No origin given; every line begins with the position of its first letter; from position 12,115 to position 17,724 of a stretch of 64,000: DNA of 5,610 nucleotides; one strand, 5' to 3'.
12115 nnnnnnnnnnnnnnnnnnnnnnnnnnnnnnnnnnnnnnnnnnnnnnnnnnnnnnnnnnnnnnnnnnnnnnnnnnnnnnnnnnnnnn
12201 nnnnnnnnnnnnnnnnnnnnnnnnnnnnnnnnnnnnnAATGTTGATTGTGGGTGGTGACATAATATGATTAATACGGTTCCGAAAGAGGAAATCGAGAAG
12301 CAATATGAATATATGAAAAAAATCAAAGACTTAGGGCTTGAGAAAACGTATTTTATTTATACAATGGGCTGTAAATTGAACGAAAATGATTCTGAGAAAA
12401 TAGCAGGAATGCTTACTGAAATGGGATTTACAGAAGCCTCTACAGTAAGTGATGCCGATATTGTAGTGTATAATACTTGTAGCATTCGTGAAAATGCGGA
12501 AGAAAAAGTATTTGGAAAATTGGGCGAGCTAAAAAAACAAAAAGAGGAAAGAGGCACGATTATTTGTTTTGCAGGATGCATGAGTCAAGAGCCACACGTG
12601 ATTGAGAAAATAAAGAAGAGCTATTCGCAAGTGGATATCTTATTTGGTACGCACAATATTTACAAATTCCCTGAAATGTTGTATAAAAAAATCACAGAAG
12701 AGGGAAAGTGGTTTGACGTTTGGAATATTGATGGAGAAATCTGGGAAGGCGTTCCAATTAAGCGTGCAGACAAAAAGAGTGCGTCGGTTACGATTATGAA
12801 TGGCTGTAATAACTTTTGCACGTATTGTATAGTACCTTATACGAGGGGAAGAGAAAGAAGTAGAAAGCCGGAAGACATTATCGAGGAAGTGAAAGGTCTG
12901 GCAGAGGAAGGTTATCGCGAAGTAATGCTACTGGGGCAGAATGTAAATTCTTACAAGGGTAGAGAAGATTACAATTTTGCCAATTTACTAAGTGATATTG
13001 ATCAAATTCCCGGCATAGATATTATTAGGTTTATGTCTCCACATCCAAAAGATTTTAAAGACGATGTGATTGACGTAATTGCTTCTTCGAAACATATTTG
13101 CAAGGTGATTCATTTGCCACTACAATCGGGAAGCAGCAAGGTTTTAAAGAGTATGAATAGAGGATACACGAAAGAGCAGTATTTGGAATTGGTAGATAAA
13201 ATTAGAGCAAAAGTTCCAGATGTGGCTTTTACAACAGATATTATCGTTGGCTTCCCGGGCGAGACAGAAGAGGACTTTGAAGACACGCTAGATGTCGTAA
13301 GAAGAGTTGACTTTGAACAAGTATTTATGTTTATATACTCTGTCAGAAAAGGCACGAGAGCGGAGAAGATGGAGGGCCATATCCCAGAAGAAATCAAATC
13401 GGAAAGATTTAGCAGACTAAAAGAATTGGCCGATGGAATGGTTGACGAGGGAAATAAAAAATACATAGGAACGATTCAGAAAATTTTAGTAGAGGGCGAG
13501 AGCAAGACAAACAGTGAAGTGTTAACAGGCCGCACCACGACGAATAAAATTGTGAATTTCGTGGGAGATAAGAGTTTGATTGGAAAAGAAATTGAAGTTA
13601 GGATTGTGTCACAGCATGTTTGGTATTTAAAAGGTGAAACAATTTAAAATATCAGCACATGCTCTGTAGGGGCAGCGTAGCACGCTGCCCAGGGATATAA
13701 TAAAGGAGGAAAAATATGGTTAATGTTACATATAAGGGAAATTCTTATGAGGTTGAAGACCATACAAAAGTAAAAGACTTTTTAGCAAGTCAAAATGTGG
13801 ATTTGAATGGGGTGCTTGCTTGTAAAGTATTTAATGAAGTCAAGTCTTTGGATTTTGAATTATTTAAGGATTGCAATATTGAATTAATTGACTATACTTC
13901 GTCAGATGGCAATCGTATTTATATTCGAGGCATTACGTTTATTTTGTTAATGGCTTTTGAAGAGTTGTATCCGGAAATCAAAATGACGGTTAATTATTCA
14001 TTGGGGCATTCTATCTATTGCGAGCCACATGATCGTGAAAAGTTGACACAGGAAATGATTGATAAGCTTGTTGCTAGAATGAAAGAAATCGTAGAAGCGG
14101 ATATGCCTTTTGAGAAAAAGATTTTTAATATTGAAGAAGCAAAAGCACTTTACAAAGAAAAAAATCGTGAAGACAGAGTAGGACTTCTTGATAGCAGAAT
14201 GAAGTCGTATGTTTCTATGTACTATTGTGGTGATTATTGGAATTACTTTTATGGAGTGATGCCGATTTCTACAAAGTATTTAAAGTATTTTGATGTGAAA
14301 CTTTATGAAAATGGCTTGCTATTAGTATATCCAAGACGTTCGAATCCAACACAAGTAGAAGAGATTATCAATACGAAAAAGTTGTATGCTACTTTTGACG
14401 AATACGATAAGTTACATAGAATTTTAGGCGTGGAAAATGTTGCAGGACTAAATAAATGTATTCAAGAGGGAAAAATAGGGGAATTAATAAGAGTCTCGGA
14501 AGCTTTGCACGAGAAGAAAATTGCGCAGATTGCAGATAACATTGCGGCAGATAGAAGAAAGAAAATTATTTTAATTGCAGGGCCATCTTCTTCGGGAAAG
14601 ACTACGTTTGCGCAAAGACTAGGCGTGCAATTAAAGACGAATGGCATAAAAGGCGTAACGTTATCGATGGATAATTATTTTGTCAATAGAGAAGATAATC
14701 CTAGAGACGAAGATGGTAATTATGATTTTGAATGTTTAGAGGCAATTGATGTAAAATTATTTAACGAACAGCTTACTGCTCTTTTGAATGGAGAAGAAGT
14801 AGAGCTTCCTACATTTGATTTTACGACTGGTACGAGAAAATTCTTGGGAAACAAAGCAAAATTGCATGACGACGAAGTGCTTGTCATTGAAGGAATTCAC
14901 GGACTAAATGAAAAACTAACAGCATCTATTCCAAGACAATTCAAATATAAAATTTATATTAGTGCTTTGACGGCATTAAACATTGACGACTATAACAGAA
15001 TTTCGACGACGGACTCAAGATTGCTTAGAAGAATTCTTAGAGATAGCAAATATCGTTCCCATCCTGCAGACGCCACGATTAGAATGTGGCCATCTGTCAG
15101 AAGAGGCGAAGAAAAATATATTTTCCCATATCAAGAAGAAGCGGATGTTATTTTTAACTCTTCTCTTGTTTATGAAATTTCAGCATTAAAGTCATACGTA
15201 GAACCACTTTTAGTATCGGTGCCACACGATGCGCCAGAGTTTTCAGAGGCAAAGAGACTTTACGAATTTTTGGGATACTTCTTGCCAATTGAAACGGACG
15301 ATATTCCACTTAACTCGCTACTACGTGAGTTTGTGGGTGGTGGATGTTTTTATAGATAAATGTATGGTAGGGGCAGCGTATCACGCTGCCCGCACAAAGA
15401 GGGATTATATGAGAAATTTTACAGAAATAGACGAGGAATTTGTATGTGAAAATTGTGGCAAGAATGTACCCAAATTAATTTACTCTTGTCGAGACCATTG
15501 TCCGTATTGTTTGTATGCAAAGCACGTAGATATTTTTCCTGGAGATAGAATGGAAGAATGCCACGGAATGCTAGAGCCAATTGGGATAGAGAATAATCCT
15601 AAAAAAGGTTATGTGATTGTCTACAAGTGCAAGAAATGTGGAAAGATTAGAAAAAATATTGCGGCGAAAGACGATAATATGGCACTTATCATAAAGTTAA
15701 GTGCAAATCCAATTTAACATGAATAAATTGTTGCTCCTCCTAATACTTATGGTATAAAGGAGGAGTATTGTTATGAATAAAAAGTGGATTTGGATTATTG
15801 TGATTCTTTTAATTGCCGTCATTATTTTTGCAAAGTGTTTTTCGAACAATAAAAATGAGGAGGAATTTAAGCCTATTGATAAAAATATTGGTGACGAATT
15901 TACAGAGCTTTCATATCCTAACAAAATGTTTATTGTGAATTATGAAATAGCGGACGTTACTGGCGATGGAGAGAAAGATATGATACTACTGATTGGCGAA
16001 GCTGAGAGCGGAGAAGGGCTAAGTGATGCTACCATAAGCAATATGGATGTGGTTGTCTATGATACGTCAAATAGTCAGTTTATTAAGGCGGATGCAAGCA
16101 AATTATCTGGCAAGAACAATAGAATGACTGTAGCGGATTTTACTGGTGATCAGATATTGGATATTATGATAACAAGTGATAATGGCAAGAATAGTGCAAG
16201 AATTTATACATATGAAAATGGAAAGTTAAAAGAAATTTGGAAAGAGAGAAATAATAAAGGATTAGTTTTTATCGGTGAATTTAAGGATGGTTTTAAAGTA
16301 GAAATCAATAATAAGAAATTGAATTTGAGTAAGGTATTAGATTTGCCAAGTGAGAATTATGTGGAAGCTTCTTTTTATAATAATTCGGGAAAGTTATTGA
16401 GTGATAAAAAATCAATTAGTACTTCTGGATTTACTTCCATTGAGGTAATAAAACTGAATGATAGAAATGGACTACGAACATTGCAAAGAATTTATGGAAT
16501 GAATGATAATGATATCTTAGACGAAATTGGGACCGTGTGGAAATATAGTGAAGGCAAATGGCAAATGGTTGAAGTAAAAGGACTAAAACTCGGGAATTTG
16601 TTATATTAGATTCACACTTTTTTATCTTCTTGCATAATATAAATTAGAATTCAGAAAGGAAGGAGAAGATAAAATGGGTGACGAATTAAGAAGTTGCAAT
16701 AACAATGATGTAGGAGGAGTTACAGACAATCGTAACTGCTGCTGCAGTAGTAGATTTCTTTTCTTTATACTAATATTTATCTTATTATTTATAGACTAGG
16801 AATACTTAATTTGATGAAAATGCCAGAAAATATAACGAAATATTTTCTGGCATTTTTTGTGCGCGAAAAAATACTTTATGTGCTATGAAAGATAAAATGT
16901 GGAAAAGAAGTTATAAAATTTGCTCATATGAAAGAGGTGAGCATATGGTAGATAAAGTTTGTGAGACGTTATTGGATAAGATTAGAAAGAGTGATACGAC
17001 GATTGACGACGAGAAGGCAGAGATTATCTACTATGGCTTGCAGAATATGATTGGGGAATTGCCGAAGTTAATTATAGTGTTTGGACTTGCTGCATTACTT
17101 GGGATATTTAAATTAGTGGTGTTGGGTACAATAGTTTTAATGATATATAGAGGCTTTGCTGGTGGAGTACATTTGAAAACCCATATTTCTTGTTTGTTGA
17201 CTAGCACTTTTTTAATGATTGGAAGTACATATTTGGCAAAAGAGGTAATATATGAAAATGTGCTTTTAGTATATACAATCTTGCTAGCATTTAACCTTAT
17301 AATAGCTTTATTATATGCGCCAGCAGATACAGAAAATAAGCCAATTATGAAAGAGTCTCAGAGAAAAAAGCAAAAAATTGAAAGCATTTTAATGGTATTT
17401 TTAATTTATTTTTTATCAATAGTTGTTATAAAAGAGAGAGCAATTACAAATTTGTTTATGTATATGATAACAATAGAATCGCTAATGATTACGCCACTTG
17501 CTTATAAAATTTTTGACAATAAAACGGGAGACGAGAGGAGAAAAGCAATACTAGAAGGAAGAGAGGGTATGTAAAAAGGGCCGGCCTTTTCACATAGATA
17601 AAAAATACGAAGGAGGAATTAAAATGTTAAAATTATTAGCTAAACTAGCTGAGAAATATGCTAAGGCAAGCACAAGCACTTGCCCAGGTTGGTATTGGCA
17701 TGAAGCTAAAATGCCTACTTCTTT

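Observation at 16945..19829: agr-type quorum-sensing locus with an unannotated AgrD candidate and convergent LytTR two-component pair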

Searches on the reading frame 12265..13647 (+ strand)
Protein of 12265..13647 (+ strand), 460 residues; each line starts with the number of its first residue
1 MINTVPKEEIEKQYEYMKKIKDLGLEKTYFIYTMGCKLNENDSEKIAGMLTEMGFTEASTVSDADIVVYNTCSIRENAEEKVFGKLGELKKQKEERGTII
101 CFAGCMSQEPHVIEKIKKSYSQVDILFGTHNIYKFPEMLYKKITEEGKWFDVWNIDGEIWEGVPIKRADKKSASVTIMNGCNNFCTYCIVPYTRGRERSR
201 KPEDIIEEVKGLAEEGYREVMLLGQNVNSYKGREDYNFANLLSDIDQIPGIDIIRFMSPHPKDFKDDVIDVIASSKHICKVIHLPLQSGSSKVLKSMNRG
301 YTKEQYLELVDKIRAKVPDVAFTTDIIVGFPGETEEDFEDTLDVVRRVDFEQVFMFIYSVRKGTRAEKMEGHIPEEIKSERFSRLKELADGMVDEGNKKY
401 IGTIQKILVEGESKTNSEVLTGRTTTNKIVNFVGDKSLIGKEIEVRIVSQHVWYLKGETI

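Call 46: search_protein_families(library=pfam, proteins=[window:12265-13647:+], max_evalue=0.01)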
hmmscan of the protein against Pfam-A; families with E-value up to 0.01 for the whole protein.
window:12265-13647:+ (460 aa): 3 families
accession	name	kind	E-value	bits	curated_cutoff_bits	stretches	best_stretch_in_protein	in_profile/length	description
PF04055.27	Radical_SAM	-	5.7e-36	124.6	29.5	1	176-343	2-164/166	Radical SAM superfamily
PF00919.26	UPF0004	-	7.1e-27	93.7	27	1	29-128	2-98/98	Uncharacterized protein family UPF0004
PF01938.26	TRAM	-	3e-10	40.3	21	1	398-458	1-59/61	TRAM domain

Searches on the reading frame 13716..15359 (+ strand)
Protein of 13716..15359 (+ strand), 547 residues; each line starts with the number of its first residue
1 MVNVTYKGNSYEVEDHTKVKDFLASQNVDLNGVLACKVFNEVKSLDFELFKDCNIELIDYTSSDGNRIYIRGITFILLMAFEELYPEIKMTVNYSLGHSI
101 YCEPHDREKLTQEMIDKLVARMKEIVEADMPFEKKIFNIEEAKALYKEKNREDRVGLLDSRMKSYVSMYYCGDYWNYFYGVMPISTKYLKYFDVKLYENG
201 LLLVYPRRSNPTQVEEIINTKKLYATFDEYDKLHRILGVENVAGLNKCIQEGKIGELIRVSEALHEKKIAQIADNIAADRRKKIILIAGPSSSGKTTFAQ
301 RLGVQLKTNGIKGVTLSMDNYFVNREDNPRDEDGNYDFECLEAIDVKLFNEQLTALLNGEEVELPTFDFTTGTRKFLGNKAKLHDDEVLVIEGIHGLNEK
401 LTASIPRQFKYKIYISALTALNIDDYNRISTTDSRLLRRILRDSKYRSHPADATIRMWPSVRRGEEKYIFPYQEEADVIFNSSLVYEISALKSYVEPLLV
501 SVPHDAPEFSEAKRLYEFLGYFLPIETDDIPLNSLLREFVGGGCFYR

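Call 32: search_protein_families(library=ncbifam, proteins=[window:13716-15359:+], max_evalue=0.01)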
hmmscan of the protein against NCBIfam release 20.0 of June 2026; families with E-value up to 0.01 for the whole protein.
window:13716-15359:+ (547 aa): 16 families
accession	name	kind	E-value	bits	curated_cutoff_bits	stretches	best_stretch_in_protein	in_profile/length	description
NF004018.0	PRK05480.1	equivalog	1.9e-27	96.1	180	1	281-484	5-189/210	uridine kinase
TIGR00235.1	udk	equivalog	1.5e-25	90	220.3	1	281-483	5-188/207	uridine kinase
NF005655.0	PRK07429.1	subfamily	2.1e-11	43.6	236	1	280-480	6-183/326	phosphoribulokinase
NF005807.0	PRK07667.1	equivalog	3.5e-10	39.8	221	1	271-396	5-130/193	kinase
NF006746.0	PRK09270.1-5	subfamily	5e-10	38.6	250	1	268-397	7-135/210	nucleoside/nucleotide kinase family protein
TIGR00418.1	thrS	equivalog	2.7e-06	26.6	383.65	1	78-220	9-153/565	threonine--tRNA ligase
NF006744.0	PRK09270.1-3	equivalog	8.6e-05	22.1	281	1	270-397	11-138/213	nucleoside/nucleotide kinase family protein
NF006743.0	PRK09270.1-2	equivalog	0.0002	20.5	227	1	264-324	10-68/217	nucleoside/nucleotide kinase family protein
NF005115.0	PRK06547.1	equivalog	0.00029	20.3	173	1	271-305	5-38/172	hypothetical protein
TIGR00602.1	rad24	subfamily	0.0021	16.7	482.55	1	263-303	87-131/640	checkpoint protein rad24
TIGR00455.1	apsK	equivalog_domain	0.0034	17.1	138.7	1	269-320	5-56/184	adenylyl-sulfate kinase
NF010475.0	PRK13900.1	equivalog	0.0041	16.3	389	1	204-300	91-178/333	type IV secretion system ATPase VirB11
TIGR03499.1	FlhF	equivalog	0.0053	16.8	174.15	0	266-321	182-239/286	flagellar biosynthesis GTPase FlhF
TIGR03574.1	selen_PSTK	equivalog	0.0064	16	290.5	0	284-319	1-36/249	L-seryl-tRNA(Sec) kinase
TIGR00150.1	T6A_YjeE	equivalog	0.0068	16.3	60.1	0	265-308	4-48/135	tRNA (adenosine(37)-N6)-threonylcarbamoyltransferase complex ATPase subunit type 1 TsaE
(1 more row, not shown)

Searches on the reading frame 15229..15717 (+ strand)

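Call 32: search_protein_families(library=ncbifam, proteins=[window:15229-15717:+], max_evalue=0.01)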
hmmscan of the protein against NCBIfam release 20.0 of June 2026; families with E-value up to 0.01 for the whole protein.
window:15229-15717:+ (162 aa): 1 family
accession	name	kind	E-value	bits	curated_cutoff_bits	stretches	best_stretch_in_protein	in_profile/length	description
TIGR02605.1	CxxC_CxxC_SSSS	subfamily_domain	0.0047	17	31.3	0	59-84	16-41/52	FmdB family zinc ribbon protein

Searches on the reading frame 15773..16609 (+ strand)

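Call 32: search_protein_families(library=ncbifam, proteins=[window:15773-16609:+], max_evalue=0.01)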
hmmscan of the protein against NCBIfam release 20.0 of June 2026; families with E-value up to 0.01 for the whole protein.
window:15773-16609:+ (278 aa): 2 families
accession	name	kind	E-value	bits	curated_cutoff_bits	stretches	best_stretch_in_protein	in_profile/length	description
NF040734.1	CC-COOH_SaoC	equivalog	4.6e-06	26.5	80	1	10-158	5-142/148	Cys-Cys-COOH (seleno)protein SaoC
NF047539.1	XAC2610_fam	domain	0.00039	20.8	35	0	119-148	2-34/89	XAC2610-related protein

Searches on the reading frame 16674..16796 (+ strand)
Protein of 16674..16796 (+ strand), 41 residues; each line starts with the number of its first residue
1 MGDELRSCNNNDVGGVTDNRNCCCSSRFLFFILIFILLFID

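Call 32: search_protein_families(library=ncbifam, proteins=[window:16674-16796:+], max_evalue=0.01)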
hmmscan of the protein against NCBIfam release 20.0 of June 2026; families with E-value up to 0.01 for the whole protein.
seq(41 aa): 0 families

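Call 46: search_protein_families(library=pfam, proteins=[window:16674-16796:+], max_evalue=0.01)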
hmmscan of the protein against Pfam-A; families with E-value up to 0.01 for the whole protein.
seq(41 aa): 0 families

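Call 56: search_protein_families(library=ncbifam, proteins=[window:16674-16796:+], max_evalue=10)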
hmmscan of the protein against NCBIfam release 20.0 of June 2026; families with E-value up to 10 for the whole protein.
seq(41 aa): 1 family
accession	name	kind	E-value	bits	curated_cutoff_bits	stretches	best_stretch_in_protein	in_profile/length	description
TIGR00743.1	TIGR00743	superfamily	0.012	16.5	71.45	1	3-29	8-34/95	DUF406 family protein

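Call 57: search_protein_families(library=pfam, proteins=[window:16674-16796:+], max_evalue=10)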
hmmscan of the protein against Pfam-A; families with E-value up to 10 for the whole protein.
seq(41 aa): 0 families

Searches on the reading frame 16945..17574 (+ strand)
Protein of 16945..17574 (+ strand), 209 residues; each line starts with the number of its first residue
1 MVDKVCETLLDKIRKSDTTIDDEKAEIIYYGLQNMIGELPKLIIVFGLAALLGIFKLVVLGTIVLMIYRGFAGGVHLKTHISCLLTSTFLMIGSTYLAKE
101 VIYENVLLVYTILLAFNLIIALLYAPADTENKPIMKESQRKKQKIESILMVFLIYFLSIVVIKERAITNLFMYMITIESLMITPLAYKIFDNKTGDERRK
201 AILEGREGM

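Call 3: search_protein_families(library=pfam, proteins=[window:16945-17574:+], max_evalue=10)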
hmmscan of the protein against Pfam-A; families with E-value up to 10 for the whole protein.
window:16945-17574:+ (209 aa): 2 families
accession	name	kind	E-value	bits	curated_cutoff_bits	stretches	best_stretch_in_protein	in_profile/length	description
PF04647.20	AgrB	-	2.3e-40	138.4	23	1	7-181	2-180/185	Accessory gene regulator B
PF11877.13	DUF3397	-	1.3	9.7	25.9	1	54-125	4-75/112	Protein of unknown function (DUF3397)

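Call 4: search_protein_families(library=ncbifam, proteins=[window:16945-17574:+], max_evalue=10)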
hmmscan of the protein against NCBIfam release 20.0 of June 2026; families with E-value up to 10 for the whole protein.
window:16945-17574:+ (209 aa): 2 families
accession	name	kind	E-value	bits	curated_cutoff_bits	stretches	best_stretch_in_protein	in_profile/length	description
NF002210.0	PRK01100.1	equivalog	9.9e-25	87.5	282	1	2-192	11-197/210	accessory gene regulator ArgB-like protein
NF045890.1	conj_pls20_p028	equivalog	0.49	9.2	150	1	111-174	266-315/377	pLS20_p028 family conjugation system transmembrane protein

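Call 5: list_cluster_members(proteins=[window:17624-17731:+, window:16945-17571:+, window:17786-19138:-, window:19122-19829:-])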
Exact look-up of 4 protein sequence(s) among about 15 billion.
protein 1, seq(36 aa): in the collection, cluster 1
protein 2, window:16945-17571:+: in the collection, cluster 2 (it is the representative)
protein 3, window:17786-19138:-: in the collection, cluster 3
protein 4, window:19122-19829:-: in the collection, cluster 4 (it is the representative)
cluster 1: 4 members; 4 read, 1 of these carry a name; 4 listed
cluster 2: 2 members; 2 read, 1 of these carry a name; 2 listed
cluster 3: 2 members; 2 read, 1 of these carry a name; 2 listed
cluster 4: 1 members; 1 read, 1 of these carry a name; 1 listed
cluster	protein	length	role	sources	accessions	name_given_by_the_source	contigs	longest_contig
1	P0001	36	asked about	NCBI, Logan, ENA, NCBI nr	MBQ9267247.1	MAG: cyclic lactone autoinducer peptide [Clostridia bacterium] | cyclic lactone autoinducer peptide [Clostridia bacterium]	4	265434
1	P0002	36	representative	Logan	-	-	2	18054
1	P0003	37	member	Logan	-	-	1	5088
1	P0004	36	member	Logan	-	-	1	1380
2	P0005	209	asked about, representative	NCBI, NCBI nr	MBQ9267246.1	MAG: accessory gene regulator B family protein [Clostridia bacterium] | accessory gene regulator B family protein [Clostridia bacterium]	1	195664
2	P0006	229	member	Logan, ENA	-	-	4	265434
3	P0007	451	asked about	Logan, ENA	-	-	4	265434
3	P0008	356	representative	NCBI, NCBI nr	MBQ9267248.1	MAG: GHKL domain-containing protein [Clostridia bacterium] | GHKL domain-containing protein [Clostridia bacterium]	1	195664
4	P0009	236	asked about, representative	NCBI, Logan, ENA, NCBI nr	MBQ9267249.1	MAG: response regulator transcription factor [Clostridia bacterium] | response regulator transcription factor [Clostridia bacterium]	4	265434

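Call 11: find_related_loci(query=window:16945-17571:+, collection=genome_contigs, flank=5000)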
Query window:16945-17571:+ (209 aa) in genome_contigs; peptide patterns used: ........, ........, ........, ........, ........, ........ (x = any residue, [..] = any of these).
87 stretches matched a pattern; 4 encode a relative of the query (tblastn E <= 1e-3); 4 distinct loci.
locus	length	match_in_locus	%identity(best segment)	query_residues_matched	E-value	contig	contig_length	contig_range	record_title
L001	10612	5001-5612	69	1-204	3e-95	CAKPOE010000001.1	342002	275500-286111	MAG: uncultured Clostridia bacterium isolate REFINED_METABAT215_TOP10_CONTIGS_1500_ASSEMBLY_K77_MERGED__Hadza_MoBio_hadz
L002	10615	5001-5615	65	1-205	1e-93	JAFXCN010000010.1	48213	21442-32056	MAG: Clostridia bacterium isolate RGIG6291 Sheep_Rectum-3__c209266, whole genome shotgun sequence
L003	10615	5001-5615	63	1-205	2e-89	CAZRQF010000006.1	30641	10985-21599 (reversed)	MAG TPA_asm: uncultured Eubacteriales bacterium isolate SRP225648_co1_16 genome assembly, contig: NODE_3072_length_30641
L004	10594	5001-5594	43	1-197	3e-45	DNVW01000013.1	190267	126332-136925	MAG TPA_asm: Clostridiales bacterium isolate UBA11489 contig_810, whole genome shotgun sequence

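Call 39: search_solved_structures(query=window:16945-17571:+, max_evalue=1, show_alignments=1)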
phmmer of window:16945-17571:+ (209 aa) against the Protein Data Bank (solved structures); distinct sequences matched with E-value up to 1: 0.
